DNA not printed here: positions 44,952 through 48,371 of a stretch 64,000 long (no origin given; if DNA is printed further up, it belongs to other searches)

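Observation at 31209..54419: Seven divergent copies of a composite cap / PMP-type beta-helix / stalk module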

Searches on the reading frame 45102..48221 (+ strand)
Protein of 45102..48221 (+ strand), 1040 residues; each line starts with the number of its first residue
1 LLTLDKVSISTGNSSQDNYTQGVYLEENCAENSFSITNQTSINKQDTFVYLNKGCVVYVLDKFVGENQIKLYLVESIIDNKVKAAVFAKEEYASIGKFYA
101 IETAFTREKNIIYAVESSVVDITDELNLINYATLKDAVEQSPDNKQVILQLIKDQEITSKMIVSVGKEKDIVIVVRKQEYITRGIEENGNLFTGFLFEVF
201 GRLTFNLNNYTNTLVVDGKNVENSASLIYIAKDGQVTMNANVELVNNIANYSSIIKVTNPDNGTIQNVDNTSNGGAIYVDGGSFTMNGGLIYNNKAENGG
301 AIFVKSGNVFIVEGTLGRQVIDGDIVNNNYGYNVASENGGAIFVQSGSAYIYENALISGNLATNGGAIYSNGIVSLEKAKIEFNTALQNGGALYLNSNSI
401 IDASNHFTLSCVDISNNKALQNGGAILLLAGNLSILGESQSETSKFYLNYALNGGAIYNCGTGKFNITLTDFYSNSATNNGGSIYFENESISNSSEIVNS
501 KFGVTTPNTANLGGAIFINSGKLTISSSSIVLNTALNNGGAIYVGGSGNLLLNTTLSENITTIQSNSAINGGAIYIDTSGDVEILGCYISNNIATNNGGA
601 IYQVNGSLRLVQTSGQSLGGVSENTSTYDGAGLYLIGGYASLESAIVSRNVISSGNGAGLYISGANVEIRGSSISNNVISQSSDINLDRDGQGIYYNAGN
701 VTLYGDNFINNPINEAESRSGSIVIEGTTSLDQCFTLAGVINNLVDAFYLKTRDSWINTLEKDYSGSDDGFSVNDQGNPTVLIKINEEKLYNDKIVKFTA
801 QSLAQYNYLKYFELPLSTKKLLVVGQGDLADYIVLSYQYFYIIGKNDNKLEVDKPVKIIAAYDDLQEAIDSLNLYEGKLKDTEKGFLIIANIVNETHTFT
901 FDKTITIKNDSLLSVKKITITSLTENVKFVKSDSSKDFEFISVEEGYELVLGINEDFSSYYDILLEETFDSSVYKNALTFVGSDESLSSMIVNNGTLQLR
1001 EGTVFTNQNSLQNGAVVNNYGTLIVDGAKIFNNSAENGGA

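Call 37: predict_structure(alignment_id=A1)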
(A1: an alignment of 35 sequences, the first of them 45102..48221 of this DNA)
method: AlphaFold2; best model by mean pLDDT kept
length: 1040 residues; sequences in the alignment: 35
mean_pLDDT: 61.8   pTM: 0.63
mean pLDDT of the five models: 61.8, 60.9, 60.6, 59.8, 57.4
residues with pLDDT >= 90: 279; 70-90: 138; 50-70: 196; < 50: 427
segments of 3 or more residues with pLDDT < 50: 1-128, 177-191, 321-330, 709-712, 729-732, 742-746, 749-987, 1008-1011, 1037-1040
pLDDT, mean of each block of 10 residues (from residue 1): 30 30 33 34 33 39 36 38 33 26 25 31 44 63 63 54 59 51 37 59 63 64 64 65 62 69 51 69 79 79 88 69 30 76 92 89 95 94 96 87 81 97 97 91 94 97 94 98 93 89 95 98 97 98 97 84 98 95 96 98 97 76 96 97 94 92 94 87 66 86 64 51 64 54 49 28 25 28 37 30 35 36 36 34 33 33 40 28 29 32 31 31 32 28 27 28 30 35 46 65 55 61 73 49
secondary structure, 60 per line:
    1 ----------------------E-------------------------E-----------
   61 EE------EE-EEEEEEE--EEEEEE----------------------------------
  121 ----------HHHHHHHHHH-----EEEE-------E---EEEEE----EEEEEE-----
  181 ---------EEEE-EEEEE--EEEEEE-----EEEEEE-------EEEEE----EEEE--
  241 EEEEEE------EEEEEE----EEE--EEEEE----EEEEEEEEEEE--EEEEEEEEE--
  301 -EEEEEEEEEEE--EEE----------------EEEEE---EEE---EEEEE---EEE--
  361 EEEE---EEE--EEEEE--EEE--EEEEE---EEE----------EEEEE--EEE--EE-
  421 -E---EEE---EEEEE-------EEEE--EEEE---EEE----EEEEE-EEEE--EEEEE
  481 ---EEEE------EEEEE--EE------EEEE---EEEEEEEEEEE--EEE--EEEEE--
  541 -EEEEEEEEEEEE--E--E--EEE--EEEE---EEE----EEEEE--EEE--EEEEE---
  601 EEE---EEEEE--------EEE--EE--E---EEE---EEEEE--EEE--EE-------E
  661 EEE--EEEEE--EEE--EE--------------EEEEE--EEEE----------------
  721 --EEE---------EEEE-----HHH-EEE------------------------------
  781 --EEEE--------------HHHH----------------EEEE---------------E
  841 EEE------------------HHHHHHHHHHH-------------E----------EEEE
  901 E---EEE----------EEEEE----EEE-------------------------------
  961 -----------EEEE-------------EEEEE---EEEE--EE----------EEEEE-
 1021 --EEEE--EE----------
elements in order (helices of 4 or more, strands of 3 or more residues): E72-78 E81-86 H131-140 E146-149 E161-165 E170-175 E190-193 E195-199 E202-207 E213-218 E226-230 E235-238 E241-246 E253-258 E263-265 E268-272 E277-287 E290-298 E302-312 E315-317 E334-338 E342-344 E348-352 E356-358 E361-364 E368-370 E373-377 E380-382 E385-389 E393-395 E406-410 E413-415 E426-428 E432-436 E444-447 E450-453 E457-459 E464-468 E470-473 E476-480 E484-487 E494-498 E509-512 E516-526 E529-531 E534-538 E542-553 E562-564 E567-570 E574-576 E581-585 E588-590 E593-597 E601-603 E607-611 E620-622 E633-635 E639-643 E646-648 E660-663 E666-670 E673-675 E694-698 E701-704 E723-725 E735-738 E748-750 E783-786 H801-804 E821-824 E840-843 H862-872 E897-901 E905-907 E918-922 E927-929 E972-975 E989-993 E997-1000 E1015-1019 E1023-1026

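Call 41: fold_search(model_id=the predicted structure, library=pdb)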
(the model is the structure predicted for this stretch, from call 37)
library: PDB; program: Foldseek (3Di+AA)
matches with E <= 10: 139; with E <= 0.001: 0
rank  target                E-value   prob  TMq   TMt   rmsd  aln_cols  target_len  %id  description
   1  9cdv_A                7.3e-03  0.95  0.13  0.26  14.6       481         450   13  Crystal Structure of Rhombotarget A (released 2025-07-02)
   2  9cdu_C                9.5e-03  0.99  0.16  0.33  10.0       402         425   15  Crystal Structure of Rhombotarget A-peptide Complex (released 2025-07-02)
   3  9cdu_A                3.6e-02  0.97  0.16  0.32  10.2       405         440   14  Crystal Structure of Rhombotarget A-peptide Complex (released 2025-07-02)
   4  8bwk_C                4.3e-02  0.25  0.14  0.18  24.6       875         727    9  Metagenomic derived PL6 alginate lyase (released 2023-12-20)
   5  5gkd_A                7.0e-02  0.47  0.18  0.24  25.0       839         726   11  Structure of PL6 family alginate lyase AlyGC (released 2017-02-08)
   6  7o77                  9.1e-02  0.13  0.12  0.15  24.7       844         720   11  Structure of the PL6 family alginate lyase Patl3640 from Pseudoalteromonas atlantica T6c (released 2021-07-28)
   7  9cdv_B                9.5e-02  0.92  0.16  0.33  11.4       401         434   14  Crystal Structure of Rhombotarget A (released 2025-07-02)
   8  7o7t                  1.2e-01  0.18  0.13  0.18  25.0       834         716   11  Structure of the PL6 family alginate lyase Patl3640 from Pseudoalteromonas atlantica T6c in complex with 4-deoxy-L-eryth (released 2021-07-28)
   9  7o78_B                2.0e-01  0.63  0.19  0.34  10.7       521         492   15  Structure of the PL6 family chondroitinase B from Pseudopedobacter saltans, Pedsa3807 (released 2021-07-28)
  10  8egr_A                2.4e-01  0.84  0.30  0.47  17.2       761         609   12  Upper tail structure of Staphylococcus phage Andhra (released 2022-12-14)
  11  2vbm_A                2.4e-01  0.25  0.14  0.23  14.0       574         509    9  Tailspike protein of bacteriophage Sf6 complexed with tetrasaccharide (released 2008-04-22)
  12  4ojl_C                2.7e-01  0.10  0.13  0.16  16.6       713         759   12  Crystal Structure of Putative Tailspike Protein (TSP1, orf210) from Escherichia coli O157:H7 Bacteriohage CBA120 in Co (released 2014-03-26)
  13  1ofm_A                3.4e-01  0.41  0.16  0.28  13.7       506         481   13  CRYSTAL STRUCTURE OF CHONDROITINASE B COMPLEXED TO CHONDROITIN 4-SULFATE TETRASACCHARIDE (released 2004-04-19)
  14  8pvs_A                3.6e-01  0.13  0.14  0.17  15.5       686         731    7  Targeting extended blood antigens by Akkermansia muciniphila enzymes unveils a missing link for generating universal d (released 2024-02-28)
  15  4kh3                  3.7e-01  0.13  0.14  0.22  15.8       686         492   10  Structure of a bacterial self-associating protein (released 2014-01-15)
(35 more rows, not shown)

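Call 52: search_protein_representatives(protein=window:45102-48221:+)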
Query: 1040 residues. Proteins with E-value up to 0.001 (for the whole library): 7437; up to 1e-10: 1336; up to 1e-30: 85. The best 150 are listed.
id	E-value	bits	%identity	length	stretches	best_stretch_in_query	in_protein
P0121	4.5e-111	388.9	37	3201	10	16-507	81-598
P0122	5.8e-76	272.6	34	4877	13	307-677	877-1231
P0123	7.9e-74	265.6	33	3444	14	262-669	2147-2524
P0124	2.3e-71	257.4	33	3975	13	27-400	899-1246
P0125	3.4e-63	230.4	33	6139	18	321-576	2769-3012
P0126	6.0e-61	222.9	34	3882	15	269-602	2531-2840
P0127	3.1e-58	214.0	36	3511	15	274-604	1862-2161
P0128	4.3e-58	213.5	30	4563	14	333-685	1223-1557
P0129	7.1e-56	206.1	34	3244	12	271-643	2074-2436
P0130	2.0e-55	204.7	34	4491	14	370-712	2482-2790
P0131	1.6e-54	201.7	33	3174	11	294-636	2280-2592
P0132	3.9e-54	200.4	35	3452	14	258-428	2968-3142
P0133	2.6e-50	187.7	33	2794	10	261-603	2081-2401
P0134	6.8e-50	186.3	31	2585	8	270-712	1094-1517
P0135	6.5e-49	183.1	33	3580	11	268-576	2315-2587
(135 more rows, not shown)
